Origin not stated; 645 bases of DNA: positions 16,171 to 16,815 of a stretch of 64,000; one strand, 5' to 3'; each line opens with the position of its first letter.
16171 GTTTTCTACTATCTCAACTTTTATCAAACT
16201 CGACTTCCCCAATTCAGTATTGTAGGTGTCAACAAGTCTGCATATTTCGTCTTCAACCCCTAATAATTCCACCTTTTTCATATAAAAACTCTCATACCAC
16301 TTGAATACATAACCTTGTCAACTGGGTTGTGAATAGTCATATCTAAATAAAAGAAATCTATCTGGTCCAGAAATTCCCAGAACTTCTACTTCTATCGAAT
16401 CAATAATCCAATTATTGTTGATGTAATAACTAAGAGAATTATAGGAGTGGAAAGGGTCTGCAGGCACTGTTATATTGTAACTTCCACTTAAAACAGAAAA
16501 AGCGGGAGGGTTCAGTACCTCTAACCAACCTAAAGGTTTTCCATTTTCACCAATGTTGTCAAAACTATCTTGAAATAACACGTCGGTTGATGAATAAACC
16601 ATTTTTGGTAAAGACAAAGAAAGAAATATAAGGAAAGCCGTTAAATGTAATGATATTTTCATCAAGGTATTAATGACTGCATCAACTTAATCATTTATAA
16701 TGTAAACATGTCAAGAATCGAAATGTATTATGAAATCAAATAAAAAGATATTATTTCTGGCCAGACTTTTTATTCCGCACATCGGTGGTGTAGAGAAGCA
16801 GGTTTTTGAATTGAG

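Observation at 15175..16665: Secreted lectin-like/M23 peptidase gene split by a single in-frame TGA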

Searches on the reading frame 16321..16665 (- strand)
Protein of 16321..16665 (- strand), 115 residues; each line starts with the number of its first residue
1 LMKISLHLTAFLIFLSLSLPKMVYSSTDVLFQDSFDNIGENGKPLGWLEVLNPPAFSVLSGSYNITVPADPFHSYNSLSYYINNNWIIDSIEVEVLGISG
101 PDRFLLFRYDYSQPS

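Call 7: search_protein_families(library=pfam, max_evalue=1, proteins=[window:16321-16665:-])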
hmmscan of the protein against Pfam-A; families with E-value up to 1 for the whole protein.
seq(115 aa): 0 families

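Call 10: list_cluster_members(proteins=[P0001, window:16321-16665:-, window:16321-16662:-, P0002, P0003, P0004])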
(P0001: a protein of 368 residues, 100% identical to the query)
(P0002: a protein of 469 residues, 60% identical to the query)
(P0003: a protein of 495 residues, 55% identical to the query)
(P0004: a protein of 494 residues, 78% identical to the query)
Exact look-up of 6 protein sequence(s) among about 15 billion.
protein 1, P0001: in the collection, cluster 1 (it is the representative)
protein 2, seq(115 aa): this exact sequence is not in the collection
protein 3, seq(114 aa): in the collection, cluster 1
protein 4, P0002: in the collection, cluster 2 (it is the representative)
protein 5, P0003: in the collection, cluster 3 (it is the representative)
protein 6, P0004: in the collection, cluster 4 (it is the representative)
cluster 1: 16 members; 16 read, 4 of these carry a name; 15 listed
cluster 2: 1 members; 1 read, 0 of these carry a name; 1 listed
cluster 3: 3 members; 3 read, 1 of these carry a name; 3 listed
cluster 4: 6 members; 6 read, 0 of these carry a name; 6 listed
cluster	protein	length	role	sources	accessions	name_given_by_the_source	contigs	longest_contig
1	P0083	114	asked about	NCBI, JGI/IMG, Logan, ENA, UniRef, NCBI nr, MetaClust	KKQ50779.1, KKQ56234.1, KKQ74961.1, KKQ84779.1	MAG: hypothetical protein US95_C0013G0011 [Candidatus Woesebacteria bacterium ... | Uncharacterized protein n=4 Tax=Candidatus Woeseibacteriota TaxID=1752722 ... | MAG: hypothetical protein US67_C0001G0012 [Candidatus Woesebacteria bacterium ...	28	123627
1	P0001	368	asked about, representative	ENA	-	-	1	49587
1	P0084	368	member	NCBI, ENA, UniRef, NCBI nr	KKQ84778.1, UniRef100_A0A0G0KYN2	MAG: Peptidase M23 [Candidatus Woesebacteria bacterium GW2011_GWA1_38_8] | Peptidase M23 n=1 Tax=Candidatus Woesebacteria bacterium GW2011_GWA1_38_8 TaxID=1618547 ...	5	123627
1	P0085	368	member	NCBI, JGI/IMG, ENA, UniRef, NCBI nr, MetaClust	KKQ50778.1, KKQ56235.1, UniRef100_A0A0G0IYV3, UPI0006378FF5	MAG: Peptidase M23 [Candidatus Woesebacteria bacterium GW2011_GWC1_38_13] | Peptidase M23 n=2 Tax=Candidatus Woeseibacteriota TaxID=1752722 RepID=A0A0G0IYV3_9BACT | MAG: Peptidase M23 [Candidatus Woesebacteria bacterium GW2011_GWD1_38_10]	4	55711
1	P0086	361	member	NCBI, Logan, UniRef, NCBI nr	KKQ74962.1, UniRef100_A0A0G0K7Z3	MAG: M23 family peptidase [Candidatus Woesebacteria bacterium GW2011_GWB1_38_5] | M23 family peptidase n=1 Tax=Candidatus Woesebacteria bacterium GW2011_GWB1_38_5 ...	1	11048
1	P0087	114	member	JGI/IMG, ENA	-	-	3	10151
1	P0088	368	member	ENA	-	-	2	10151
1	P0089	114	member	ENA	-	-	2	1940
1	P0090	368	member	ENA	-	-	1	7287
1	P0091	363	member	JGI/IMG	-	-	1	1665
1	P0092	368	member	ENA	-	-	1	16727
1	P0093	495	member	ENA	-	-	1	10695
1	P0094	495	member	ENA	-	-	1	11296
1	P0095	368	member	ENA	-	-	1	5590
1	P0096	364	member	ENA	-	-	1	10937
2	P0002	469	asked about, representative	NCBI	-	-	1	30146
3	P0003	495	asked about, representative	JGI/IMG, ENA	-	hypothetical protein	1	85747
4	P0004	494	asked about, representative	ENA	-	-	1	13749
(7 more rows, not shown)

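Call 13: find_encoding_contigs(protein=P0093, flank=6000, max_places=10)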
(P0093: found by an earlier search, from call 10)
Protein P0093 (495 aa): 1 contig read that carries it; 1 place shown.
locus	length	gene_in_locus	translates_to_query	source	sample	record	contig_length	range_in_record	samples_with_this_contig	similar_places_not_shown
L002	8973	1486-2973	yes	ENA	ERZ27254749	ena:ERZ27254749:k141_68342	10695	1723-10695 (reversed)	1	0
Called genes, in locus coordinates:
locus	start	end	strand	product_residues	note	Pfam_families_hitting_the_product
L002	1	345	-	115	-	?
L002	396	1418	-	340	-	PF13439:Glyco_transf_4, PF00534:Glycos_transf_1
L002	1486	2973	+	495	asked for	PF01551:Peptidase_M23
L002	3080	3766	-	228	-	PF13489:Methyltransf_23 (weak), PF13847:Methyltransf_31, PF08241:Methyltransf_11, PF13649:Methyltransf_25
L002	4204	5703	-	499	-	PF00478:IMPDH, PF00571:CBS, PF01070:FMN_dh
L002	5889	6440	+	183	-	PF10502:Peptidase_S26, PF00717:Peptidase_S24 (weak)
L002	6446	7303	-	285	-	PF02195:ParB_N, PF17762:HTH_ParB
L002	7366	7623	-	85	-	PF01016:Ribosomal_L27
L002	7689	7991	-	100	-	PF00829:Ribosomal_L21p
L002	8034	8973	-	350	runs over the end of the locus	PF01098:FTSW_RODA_SPOVE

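Call 14: find_encoding_contigs(protein=P0094, flank=6000, max_places=10)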
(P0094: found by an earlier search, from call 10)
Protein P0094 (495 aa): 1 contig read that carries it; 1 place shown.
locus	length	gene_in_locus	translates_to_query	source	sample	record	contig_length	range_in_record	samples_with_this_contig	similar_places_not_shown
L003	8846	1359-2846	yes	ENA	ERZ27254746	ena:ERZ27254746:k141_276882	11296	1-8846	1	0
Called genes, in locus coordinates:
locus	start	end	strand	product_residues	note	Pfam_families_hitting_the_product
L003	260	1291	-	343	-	PF13439:Glyco_transf_4, PF13579:Glyco_trans_4_4 (weak), PF00534:Glycos_transf_1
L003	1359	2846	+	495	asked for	PF01551:Peptidase_M23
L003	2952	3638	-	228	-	PF13489:Methyltransf_23 (weak), PF13847:Methyltransf_31, PF08241:Methyltransf_11, PF13649:Methyltransf_25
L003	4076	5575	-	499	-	PF00478:IMPDH, PF00571:CBS, PF01070:FMN_dh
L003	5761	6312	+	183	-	PF10502:Peptidase_S26, PF00717:Peptidase_S24 (weak)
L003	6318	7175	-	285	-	PF02195:ParB_N, PF17762:HTH_ParB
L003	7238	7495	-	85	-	PF01016:Ribosomal_L27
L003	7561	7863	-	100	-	PF00829:Ribosomal_L21p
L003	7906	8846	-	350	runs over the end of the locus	PF01098:FTSW_RODA_SPOVE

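Call 17: find_encoding_contigs(protein=P0083, flank=3000, max_places=10)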
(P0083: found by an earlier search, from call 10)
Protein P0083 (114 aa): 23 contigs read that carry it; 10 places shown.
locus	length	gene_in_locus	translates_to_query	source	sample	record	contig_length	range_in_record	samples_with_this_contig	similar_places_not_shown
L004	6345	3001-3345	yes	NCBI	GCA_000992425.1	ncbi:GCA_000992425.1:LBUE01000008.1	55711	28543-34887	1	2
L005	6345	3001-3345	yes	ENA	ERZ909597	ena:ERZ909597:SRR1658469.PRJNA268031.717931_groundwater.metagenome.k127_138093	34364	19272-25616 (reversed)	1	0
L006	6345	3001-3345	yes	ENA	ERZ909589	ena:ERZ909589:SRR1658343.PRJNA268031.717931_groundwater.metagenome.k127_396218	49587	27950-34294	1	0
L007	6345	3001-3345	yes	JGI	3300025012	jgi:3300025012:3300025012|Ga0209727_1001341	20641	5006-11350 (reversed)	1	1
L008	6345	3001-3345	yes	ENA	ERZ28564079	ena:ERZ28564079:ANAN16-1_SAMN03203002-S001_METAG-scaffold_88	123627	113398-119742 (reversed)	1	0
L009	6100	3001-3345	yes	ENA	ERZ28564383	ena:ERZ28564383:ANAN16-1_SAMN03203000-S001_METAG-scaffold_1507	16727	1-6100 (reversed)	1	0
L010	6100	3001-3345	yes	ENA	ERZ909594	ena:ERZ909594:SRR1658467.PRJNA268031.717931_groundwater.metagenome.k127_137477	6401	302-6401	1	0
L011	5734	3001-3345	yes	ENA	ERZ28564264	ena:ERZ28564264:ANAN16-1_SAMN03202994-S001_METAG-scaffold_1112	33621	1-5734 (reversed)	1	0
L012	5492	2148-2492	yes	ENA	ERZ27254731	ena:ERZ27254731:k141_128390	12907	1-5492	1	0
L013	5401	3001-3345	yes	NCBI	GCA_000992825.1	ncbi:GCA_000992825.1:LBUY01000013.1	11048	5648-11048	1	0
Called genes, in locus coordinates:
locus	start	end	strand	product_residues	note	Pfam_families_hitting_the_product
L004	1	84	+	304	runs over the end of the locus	PF00483:NTP_transferase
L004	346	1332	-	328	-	PF00188:CAP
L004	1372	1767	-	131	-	-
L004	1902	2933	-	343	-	PF13439:Glyco_transf_4, PF13579:Glyco_trans_4_4 (weak), PF00534:Glycos_transf_1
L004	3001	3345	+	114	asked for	-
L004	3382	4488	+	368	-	PF01551:Peptidase_M23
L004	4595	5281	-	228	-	PF01209:Ubie_methyltran (weak), PF13489:Methyltransf_23 (weak), PF13847:Methyltransf_31, PF08241:Methyltransf_11, PF13649:Methyltransf_25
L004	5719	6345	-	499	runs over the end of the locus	PF00478:IMPDH, PF00571:CBS, PF01070:FMN_dh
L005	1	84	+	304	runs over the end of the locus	PF00483:NTP_transferase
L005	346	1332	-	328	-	PF00188:CAP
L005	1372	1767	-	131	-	-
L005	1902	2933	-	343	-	PF13439:Glyco_transf_4, PF13579:Glyco_trans_4_4 (weak), PF00534:Glycos_transf_1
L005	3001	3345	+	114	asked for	-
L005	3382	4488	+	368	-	PF01551:Peptidase_M23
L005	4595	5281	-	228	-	PF01209:Ubie_methyltran (weak), PF13489:Methyltransf_23 (weak), PF13847:Methyltransf_31, PF08241:Methyltransf_11, PF13649:Methyltransf_25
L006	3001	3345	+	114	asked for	-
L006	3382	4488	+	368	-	PF01551:Peptidase_M23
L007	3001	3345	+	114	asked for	-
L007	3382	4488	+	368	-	PF01551:Peptidase_M23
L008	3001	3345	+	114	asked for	-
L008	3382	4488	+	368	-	PF01551:Peptidase_M23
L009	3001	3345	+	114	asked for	-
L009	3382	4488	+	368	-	PF01551:Peptidase_M23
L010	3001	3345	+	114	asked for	-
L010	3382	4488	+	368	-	PF01551:Peptidase_M23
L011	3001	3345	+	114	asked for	-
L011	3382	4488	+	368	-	PF01551:Peptidase_M23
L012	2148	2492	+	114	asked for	-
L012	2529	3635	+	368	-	PF01551:Peptidase_M23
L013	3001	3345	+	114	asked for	-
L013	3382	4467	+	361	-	PF01551:Peptidase_M23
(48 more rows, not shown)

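Call 19: search_protein_families(library=pfam, max_evalue=1, proteins=[P0094])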
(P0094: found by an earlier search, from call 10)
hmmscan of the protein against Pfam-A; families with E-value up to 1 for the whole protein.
P0094 (495 aa): 1 family
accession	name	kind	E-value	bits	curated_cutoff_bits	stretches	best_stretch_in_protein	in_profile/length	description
PF01551.29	Peptidase_M23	-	6.9e-18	65.1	28.7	1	289-392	2-89/96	Peptidase family M23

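Call 23: find_encoding_contigs(protein=P0096, flank=5000, max_places=5)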
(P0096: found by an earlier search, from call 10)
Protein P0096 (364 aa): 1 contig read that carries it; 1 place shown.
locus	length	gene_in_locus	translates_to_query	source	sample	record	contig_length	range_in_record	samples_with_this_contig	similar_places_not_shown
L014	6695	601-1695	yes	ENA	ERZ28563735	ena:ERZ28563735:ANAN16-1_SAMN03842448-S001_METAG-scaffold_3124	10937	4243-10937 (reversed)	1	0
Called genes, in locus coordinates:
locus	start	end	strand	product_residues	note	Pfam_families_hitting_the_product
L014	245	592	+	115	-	-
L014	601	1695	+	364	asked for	PF01551:Peptidase_M23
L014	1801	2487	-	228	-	PF13489:Methyltransf_23 (weak), PF13847:Methyltransf_31, PF08241:Methyltransf_11, PF13649:Methyltransf_25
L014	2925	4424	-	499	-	PF00478:IMPDH, PF00571:CBS, PF01070:FMN_dh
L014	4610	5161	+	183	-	PF10502:Peptidase_S26, PF00717:Peptidase_S24 (weak)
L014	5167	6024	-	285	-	PF02195:ParB_N, PF17762:HTH_ParB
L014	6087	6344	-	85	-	PF01016:Ribosomal_L27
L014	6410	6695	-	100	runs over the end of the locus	PF00829:Ribosomal_L21p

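Call 30: predict_structure(alignment_id=A2)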
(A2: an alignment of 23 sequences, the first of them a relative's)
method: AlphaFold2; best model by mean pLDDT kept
length: 495 residues; sequences in the alignment: 23
mean_pLDDT: 78.5   pTM: 0.58
mean pLDDT of the five models: 78.5, 73.2, 71.0, 71.0, 69.1
residues with pLDDT >= 90: 125; 70-90: 245; 50-70: 99; < 50: 26
segments of 3 or more residues with pLDDT < 50: 19-24, 484-495
pLDDT, mean of each block of 10 residues (from residue 1): 83 73 59 80 83 90 89 86 85 92 89 80 80 77 87 93 91 93 84 85 86 91 78 83 84 65 64 67 64 77 82 88 65 83 84 91 91 79 85 70 80 68 54 81 71 64 71 76 47 37
secondary structure, 60 per line:
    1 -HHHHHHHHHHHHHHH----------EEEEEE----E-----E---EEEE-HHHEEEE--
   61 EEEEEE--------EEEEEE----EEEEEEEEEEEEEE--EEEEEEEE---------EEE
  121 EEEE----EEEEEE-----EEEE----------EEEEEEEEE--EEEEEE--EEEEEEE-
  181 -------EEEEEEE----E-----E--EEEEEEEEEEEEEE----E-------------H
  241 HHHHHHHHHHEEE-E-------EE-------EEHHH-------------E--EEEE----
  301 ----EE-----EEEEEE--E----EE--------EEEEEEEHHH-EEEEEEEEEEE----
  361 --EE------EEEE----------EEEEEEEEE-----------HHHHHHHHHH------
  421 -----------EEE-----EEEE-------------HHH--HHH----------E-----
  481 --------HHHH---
elements in order: H2-16 E27-32 E47-50 E55-58 E61-66 E75-80 E85-98 E101-108 E118-124 E129-134 E140-143 E154-162 E165-170 E173-179 E188-194 E208-221 H240-250 E251-253 E293-296 E312-317 E335-341 E346-356 E371-374 E385-393 H405-414 E432-434 E440-443 H489-492

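Call 32: fold_search(model_id=the predicted structure, library=pdb)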
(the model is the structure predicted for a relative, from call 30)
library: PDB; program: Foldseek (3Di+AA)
matches with E <= 10: 1663; with E <= 0.001: 288
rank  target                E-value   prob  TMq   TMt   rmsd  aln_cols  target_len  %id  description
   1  1ups_A                3.1e-08  1.00  0.26  0.32  20.2       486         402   11  GlcNAc[alpha]1-4Gal releasing endo-[beta]-galactosidase from Clostridium perfringens (released 2004-11-25)
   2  1ups_B                6.6e-08  1.00  0.26  0.31  19.9       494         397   11  GlcNAc[alpha]1-4Gal releasing endo-[beta]-galactosidase from Clostridium perfringens (released 2004-11-25)
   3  6u2a                  1.4e-07  1.00  0.20  0.27  18.1       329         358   16  ShyA endopeptidase from Vibrio cholera (open form) (released 2020-05-27)
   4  4rnz                  1.4e-07  1.00  0.19  0.25  24.6       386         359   14  Structure of Helicobacter pylori Csd3 from the hexagonal crystal (released 2015-03-11)
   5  6ue4_B                1.5e-07  1.00  0.20  0.28  22.8       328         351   17  ShyA Endopeptidase from Vibrio cholerae (Closed form) (released 2020-05-27)
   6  6ue4_A                1.7e-07  1.00  0.20  0.27  22.7       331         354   16  ShyA Endopeptidase from Vibrio cholerae (Closed form) (released 2020-05-27)
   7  4rny_A                3.5e-07  1.00  0.19  0.26  24.8       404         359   14  Structure of Helicobacter pylori Csd3 from the orthorhombic crystal (released 2015-03-11)
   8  3azx_A                4.0e-07  1.00  0.26  0.46   9.0       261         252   10  Crystal structure of the laminarinase catalytic domain from Thermotoga maritima MSB8 (released 2011-11-23)
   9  4jqt_A                7.4e-07  1.00  0.28  0.31  22.6       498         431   12  Crystal structure of a putative glycosyl hydrolase (BT3469) from Bacteroides thetaiotaomicron VPI-5482 at 2.49 A resol (released 2013-04-17)
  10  9qcm_A                7.8e-07  1.00  0.20  0.09  21.7       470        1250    6  Botulinum neurotoxin type B1, 14-subunit, Large Progenitor Toxin Complex (L-PTC) (released 2025-09-10)
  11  6t2o_BBB              8.2e-07  1.00  0.26  0.48   8.3       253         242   14  Prominent members of the human gut microbiota express endo-acting O-glycanases to initiate mucin breakdown (released 2020-07-08)
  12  4dfs_A                8.6e-07  1.00  0.25  0.45   9.2       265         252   11  Structure of the catalytic domain of an endo-1,3-beta-glucanase (laminarinase) from Thermotoga petrophila RKU-1 (released 2012-03-14)
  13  2gu1                  1.3e-06  1.00  0.21  0.31  24.9       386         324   13  Crystal structure of a zinc containing peptidase from vibrio cholerae (released 2006-07-04)
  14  9qc8_A                1.8e-06  1.00  0.20  0.09  23.2       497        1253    8  BoNT-NTNH-HA70 complex from Clostridium botulinum Serotype B1 (released 2025-09-10)
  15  6t2p_BBB              1.9e-06  1.00  0.26  0.48   8.7       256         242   12  Prominent members of the human gut microbiota express endo-acting O-glycanases to initiate mucin breakdown (released 2020-07-08)
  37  1oq1_B                5.0e-06  1.00  0.28  0.57   5.3       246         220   12  Crystal Structure of Protein of Unknown Function with Galectin-like Fold from Bacillus subtilis (released 2003-09-23)
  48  1oq1_A                8.7e-06  1.00  0.28  0.56   5.2       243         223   11  Crystal Structure of Protein of Unknown Function with Galectin-like Fold from Bacillus subtilis (released 2003-09-23)
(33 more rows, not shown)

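Call 35: find_related_loci(query=A2, collection=genome_contigs, flank=4000)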
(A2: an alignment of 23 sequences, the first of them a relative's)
Query A2 (495 aa) in genome_contigs; peptide patterns used: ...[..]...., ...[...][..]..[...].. (x = any residue, [..] = any of these).
35 stretches matched a pattern; 6 encode a relative of the query (tblastn E <= 1e-3); 6 distinct loci.
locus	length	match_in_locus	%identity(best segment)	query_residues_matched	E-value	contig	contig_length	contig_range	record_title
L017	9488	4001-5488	58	2-495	0e+0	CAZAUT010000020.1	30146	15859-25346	MAG TPA_asm: uncultured Gammaproteobacteria bacterium isolate SRP319275_co4_74 genome assembly, contig: NODE_819_length_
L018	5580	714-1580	53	197-485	7e-96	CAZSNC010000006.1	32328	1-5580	MAG TPA_asm: uncultured Gammaproteobacteria bacterium isolate SRP278252_co1_260 genome assembly, contig: NODE_2134_lengt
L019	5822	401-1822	32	1-482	4e-58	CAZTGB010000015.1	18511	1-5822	MAG TPA_asm: uncultured Gammaproteobacteria bacterium isolate SRP090828_co3_120 genome assembly, contig: NODE_488_length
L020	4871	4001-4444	30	228-388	4e-11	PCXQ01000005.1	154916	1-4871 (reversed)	MAG: Candidatus Yanofskybacteria bacterium CG10_big_fil_rev_8_21_14_0_10_36_16 CG10_8_21_14_0.10_scaffold_143_c, whole g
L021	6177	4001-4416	43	249-388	2e-11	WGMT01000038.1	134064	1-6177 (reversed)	MAG: bacterium isolate RI_153 c_000000129212, whole genome shotgun sequence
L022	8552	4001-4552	26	286-488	3e-6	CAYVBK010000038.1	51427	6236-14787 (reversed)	MAG TPA_asm: uncultured Anaerolineae bacterium isolate binchicken_co44_225 genome assembly, contig: NODE_1209_length_514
